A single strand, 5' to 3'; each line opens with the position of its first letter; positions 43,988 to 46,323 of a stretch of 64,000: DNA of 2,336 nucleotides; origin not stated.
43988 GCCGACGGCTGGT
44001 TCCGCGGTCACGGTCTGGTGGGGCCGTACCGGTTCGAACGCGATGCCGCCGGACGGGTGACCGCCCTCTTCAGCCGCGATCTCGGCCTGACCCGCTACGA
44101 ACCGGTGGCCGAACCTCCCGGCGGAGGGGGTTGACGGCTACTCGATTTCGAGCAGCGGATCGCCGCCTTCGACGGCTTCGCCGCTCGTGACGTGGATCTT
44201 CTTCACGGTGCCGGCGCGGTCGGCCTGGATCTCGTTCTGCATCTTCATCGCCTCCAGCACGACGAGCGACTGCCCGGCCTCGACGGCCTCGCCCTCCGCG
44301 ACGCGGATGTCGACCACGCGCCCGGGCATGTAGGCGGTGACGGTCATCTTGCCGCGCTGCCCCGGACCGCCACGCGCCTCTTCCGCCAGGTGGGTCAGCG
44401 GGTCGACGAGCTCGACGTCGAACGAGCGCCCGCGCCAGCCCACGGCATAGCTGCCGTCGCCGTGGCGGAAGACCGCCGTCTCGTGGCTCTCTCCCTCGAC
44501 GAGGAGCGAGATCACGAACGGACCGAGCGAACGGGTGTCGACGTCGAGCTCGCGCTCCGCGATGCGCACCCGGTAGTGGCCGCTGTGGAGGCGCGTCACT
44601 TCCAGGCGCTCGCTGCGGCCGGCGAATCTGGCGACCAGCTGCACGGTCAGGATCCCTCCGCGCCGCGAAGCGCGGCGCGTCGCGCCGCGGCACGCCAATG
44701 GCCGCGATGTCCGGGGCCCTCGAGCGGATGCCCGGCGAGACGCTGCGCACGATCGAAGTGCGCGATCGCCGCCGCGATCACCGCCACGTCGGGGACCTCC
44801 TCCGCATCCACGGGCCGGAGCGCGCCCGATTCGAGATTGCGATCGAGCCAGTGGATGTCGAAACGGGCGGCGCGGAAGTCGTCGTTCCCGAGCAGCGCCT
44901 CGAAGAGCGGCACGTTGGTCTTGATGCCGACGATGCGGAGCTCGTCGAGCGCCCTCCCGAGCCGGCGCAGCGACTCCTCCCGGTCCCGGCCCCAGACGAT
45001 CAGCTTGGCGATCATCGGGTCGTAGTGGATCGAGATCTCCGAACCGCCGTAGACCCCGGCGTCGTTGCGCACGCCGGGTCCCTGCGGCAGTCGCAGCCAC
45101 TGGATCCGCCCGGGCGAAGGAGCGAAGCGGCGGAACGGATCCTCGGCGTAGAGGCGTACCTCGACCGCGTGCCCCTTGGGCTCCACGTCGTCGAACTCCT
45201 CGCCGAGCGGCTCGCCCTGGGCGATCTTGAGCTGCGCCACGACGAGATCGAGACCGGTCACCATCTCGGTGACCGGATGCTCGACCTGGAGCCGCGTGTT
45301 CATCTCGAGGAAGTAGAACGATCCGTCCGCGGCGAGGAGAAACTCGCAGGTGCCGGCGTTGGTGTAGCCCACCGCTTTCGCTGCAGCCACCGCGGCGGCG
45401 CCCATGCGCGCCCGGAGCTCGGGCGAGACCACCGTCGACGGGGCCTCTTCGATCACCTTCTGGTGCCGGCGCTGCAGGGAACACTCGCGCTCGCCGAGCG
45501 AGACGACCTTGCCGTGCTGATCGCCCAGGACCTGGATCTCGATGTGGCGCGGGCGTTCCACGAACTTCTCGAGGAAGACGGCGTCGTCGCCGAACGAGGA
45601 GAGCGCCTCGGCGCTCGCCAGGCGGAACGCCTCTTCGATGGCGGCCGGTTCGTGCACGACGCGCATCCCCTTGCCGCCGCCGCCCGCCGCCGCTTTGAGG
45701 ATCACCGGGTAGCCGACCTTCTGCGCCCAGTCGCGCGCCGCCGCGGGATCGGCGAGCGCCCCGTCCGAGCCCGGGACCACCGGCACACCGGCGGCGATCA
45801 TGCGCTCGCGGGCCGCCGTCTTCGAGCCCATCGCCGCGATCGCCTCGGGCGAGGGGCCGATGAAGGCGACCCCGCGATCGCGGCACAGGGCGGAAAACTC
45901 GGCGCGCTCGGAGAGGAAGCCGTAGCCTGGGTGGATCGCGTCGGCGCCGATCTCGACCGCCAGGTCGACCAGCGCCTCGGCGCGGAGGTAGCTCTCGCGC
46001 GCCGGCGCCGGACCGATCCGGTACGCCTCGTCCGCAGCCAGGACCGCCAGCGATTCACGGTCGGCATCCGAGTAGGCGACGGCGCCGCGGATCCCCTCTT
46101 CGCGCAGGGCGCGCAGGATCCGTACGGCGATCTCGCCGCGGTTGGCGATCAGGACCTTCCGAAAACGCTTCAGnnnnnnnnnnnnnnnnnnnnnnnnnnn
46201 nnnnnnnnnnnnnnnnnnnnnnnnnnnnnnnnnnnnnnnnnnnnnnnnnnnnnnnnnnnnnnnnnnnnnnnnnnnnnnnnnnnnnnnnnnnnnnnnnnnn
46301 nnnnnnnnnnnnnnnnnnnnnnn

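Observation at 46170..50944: Tandem ATGA-coupled paralogs encoding 780-815 aa polytopic membrane proteins of unknown function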

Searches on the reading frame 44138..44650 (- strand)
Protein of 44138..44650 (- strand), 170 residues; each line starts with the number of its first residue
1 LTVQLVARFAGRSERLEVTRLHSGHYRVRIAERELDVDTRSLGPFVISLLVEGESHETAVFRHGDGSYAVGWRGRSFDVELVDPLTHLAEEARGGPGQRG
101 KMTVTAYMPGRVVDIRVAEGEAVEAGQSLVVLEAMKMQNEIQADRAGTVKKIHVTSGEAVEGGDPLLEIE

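Call 18: search_protein_families(library=pfam, proteins=[window:44138-44650:-], max_evalue=0.001)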
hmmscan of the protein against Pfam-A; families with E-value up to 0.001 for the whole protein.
window:44138-44650:- (170 aa): 4 families
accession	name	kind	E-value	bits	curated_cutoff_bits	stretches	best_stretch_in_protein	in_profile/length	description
PF00364.28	Biotin_lipoyl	-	1.2e-20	73.6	22.1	1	105-169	4-73/73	Biotin-requiring enzyme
PF13533.13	Biotin_lipoyl_2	-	3.3e-10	40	29.8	1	140-170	2-32/32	Biotin-lipoyl like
PF13437.12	HlyD_3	-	9.6e-07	29.9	22.2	0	141-169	2-30/106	HlyD family secretion protein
PF16576.10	HlyD_D23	-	1.4e-05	24.9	30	0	139-169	109-139/214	Barrel-sandwich domain of CusB or HlyD membrane-fusion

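Call 43: search_protein_families(library=ncbifam, proteins=[window:44138-44650:-], max_evalue=0.001)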
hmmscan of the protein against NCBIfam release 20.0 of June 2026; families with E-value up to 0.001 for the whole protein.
window:44138-44650:- (170 aa): 22 families
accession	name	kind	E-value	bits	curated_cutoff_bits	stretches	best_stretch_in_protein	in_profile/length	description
NF004173.0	PRK05641.1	equivalog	5.2e-28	98.5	199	1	11-169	10-152/153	putative acetyl-CoA carboxylase biotin carboxyl carrier protein subunit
NF005117.0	PRK06549.1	equivalog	8.7e-21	74.9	159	1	100-169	60-129/130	acetyl-CoA carboxylase biotin carboxyl carrier protein subunit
NF006761.0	PRK09282.1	domain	1.4e-20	73.3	402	1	94-170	514-590/591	pyruvate carboxylase subunit B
NF006079.0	PRK08225.1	equivalog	4.9e-19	68.2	95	1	102-170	2-70/70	acetyl-CoA carboxylase biotin carboxyl carrier protein subunit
NF009554.0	PRK12999.1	equivalog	5.3e-18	64.3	965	1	76-170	1052-1146/1147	pyruvate carboxylase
TIGR01235.1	pyruv_carbox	equivalog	1.1e-17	62.9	1114.45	1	98-170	1071-1143/1143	pyruvate carboxylase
NF010643.0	PRK14040.1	subfamily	1.4e-17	63.4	892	1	96-169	521-594/595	oxaloacetate decarboxylase subunit alpha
TIGR01108.1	oadA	equivalog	3.1e-16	59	756.5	1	96-164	512-580/582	sodium-extruding oxaloacetate decarboxylase subunit alpha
NF047903.1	MmDecMmdC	equivalog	8.3e-16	58.6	200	1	95-167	57-129/132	methylmalonyl-CoA decarboxylase subunit gamma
NF004547.1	PRK05889.1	equivalog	2.1e-14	53.5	75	1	104-167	5-68/71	biotin/lipoyl-binding carrier protein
TIGR00531.1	BCCP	equivalog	3.1e-14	53.7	115.2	1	117-170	102-155/156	acetyl-CoA carboxylase biotin carboxyl carrier protein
TIGR02712.1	urea_carbox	equivalog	1e-13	50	1303.85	1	98-169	1129-1200/1201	urea carboxylase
NF005457.0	PRK07051.1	equivalog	7.6e-13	48.4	87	2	131-170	40-79/80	acetyl-CoA carboxylase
NF010645.0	PRK14042.1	equivalog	2.9e-11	42.9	1182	1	100-170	524-594/596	pyruvate carboxylase subunit B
TIGR01843.1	type_I_hlyD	subfamily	2.8e-09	36.5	208.65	1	106-142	48-84/422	HlyD family type I secretion periplasmic adaptor subunit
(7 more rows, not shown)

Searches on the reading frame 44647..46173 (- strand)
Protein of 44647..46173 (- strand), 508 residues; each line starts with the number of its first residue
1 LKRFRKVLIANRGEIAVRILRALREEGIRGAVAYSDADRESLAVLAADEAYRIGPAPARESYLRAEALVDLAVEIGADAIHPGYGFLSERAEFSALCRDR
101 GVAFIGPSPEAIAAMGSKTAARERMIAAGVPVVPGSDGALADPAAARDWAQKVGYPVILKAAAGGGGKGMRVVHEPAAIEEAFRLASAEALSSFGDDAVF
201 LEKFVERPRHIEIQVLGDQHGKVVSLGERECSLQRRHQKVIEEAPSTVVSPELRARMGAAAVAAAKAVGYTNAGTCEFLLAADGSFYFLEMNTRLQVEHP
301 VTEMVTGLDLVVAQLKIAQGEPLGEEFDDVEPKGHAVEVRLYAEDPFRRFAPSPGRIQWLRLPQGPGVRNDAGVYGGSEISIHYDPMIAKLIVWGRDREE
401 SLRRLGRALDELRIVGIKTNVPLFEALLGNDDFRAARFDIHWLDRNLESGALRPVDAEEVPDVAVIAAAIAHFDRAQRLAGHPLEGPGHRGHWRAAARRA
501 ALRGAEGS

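Call 18: search_protein_families(library=pfam, proteins=[window:44647-46173:-], max_evalue=0.001)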
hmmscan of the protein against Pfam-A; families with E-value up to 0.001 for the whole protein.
window:44647-46173:- (508 aa): 5 families
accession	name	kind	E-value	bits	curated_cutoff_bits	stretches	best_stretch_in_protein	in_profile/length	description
PF02786.22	CPSase_L_D2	-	2.3e-76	256.5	19.8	1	118-325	2-210/211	Carbamoyl-phosphate synthase L chain, ATP binding domain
PF00289.28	Biotin_carb_N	-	5.4e-40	136.7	25.5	1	4-112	2-110/110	Biotin carboxylase, N-terminal domain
PF02785.25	Biotin_carb_C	-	1e-38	132.2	32.4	1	338-444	1-107/108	Biotin carboxylase C-terminal domain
PF07478.18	Dala_Dala_lig_C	-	4.2e-12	46.4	24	1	146-293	28-174/204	D-ala D-ala ligase C-terminus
PF02222.28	ATP-grasp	-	1.5e-07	31.7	27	1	140-294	16-162/179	ATP-grasp domain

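Call 43: search_protein_families(library=ncbifam, proteins=[window:44647-46173:-], max_evalue=0.001)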
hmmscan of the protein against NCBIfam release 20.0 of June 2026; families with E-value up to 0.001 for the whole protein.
window:44647-46173:- (508 aa): 38 families (the best 25 are shown)
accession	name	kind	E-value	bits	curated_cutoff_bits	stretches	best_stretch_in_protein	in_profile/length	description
NF006367.0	PRK08591.1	subfamily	2.8e-190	632.9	597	1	4-448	2-446/451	acetyl-CoA carboxylase biotin carboxylase subunit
NF006406.0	PRK08654.1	equivalog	8.6e-188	624.9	739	1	4-447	2-446/499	acetyl-CoA carboxylase biotin carboxylase subunit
TIGR00514.1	accC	equivalog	2.3e-180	600.3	626.5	1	4-449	2-447/449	acetyl-CoA carboxylase biotin carboxylase subunit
NF004085.0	PRK05586.1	equivalog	6.8e-173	575.7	723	1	4-448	2-446/448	acetyl-CoA carboxylase biotin carboxylase subunit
NF009471.0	PRK12833.1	equivalog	3.7e-171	569.8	686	1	2-449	3-450/467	acetyl-CoA carboxylase biotin carboxylase subunit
NF009554.0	PRK12999.1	equivalog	4.6e-171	571.2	965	1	2-447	3-456/1147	pyruvate carboxylase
NF005525.0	PRK07178.1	equivalog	9e-168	558.7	768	1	4-472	2-467/471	acetyl-CoA carboxylase biotin carboxylase subunit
NF006286.0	PRK08462.1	equivalog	9.1e-160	532.3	740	1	3-446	3-444/445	acetyl-CoA carboxylase biotin carboxylase subunit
TIGR02712.1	urea_carbox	equivalog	7.6e-158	527.3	1303.85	1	4-445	1-441/1201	urea carboxylase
TIGR01235.1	pyruv_carbox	equivalog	1.4e-157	526.2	1114.45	1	6-445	1-450/1143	pyruvate carboxylase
NF006287.0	PRK08463.1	equivalog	1.9e-154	515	775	1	4-471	2-472/479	acetyl-CoA carboxylase subunit A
TIGR01205.1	D_ala_D_alaTIGR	subfamily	1.5e-12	47.1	245.65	1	91-293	80-285/318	D-alanine--D-alanine ligase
NF002378.0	PRK01372.1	subfamily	2.5e-11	42.9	243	1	116-293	99-269/305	D-alanine--D-alanine ligase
NF009404.0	PRK12767.1-3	equivalog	3.1e-11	42.8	316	1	29-327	25-315/344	carbamoyl phosphate synthase-like protein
TIGR01369.1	CPSaseII_lrg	equivalog_domain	1.9e-10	39.1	1027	1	99-328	651-874/1052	carbamoyl-phosphate synthase (glutamine-hydrolyzing) large subunit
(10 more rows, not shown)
